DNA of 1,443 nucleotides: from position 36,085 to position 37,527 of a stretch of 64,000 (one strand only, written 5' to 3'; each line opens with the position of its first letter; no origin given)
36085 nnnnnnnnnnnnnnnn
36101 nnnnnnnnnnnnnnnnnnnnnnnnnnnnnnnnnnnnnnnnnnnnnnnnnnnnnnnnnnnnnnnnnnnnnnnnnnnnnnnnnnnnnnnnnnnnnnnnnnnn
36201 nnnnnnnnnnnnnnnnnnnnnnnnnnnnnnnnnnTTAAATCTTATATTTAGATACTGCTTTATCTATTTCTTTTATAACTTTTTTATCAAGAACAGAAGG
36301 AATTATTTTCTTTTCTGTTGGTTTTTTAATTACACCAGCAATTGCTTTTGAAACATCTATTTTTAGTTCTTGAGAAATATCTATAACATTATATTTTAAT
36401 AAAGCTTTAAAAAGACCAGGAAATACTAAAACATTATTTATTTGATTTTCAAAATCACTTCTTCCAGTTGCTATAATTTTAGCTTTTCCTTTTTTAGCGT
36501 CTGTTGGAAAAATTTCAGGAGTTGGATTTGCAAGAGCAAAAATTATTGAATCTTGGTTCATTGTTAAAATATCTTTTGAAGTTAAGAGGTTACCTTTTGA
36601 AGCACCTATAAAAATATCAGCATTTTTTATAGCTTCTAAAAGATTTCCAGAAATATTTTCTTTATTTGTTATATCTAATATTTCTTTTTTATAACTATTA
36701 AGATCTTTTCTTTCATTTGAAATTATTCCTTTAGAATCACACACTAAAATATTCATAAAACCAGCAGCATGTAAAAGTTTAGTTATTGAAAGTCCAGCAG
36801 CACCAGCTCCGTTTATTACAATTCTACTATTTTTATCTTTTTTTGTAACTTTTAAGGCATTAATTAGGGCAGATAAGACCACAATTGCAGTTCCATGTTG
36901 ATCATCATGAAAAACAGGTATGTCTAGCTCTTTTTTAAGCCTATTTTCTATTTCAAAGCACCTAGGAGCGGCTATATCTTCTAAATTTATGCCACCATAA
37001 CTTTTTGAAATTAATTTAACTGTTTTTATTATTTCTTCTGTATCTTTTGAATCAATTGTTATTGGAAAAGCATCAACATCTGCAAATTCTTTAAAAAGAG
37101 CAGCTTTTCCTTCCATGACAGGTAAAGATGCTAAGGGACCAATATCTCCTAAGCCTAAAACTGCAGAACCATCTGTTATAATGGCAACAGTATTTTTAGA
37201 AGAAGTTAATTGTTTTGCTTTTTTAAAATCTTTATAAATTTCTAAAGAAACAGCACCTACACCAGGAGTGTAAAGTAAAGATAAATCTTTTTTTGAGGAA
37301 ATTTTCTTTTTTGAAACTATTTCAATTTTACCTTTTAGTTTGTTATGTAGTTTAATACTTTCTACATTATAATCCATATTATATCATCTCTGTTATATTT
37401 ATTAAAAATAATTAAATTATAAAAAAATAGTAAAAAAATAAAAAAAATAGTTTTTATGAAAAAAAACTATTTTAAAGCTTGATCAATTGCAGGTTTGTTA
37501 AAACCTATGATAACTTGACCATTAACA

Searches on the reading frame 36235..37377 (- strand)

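Call 51: search_protein_families(library=pfam, proteins=[window:36235-37377:-], max_evalue=0.001)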
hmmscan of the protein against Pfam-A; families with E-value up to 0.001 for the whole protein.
window:36235-37377:- (380 aa): 4 families
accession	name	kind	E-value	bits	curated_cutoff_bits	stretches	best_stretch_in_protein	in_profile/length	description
PF00390.24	malic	-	1.5e-30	106.8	23.1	1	16-148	2-182/182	Malic enzyme, N-terminal domain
PF03949.21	Malic_M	-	8e-18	65.1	23.5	1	162-375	3-253/258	Malic enzyme, NAD binding domain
PF00208.27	ELFV_dehydrog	-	4.8e-05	23.6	23.4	1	161-283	8-119/241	Glutamate/Leucine/Phenylalanine/Valine dehydrogenase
PF00899.27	ThiF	-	0.00083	19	28.1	0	178-215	15-52/238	ThiF family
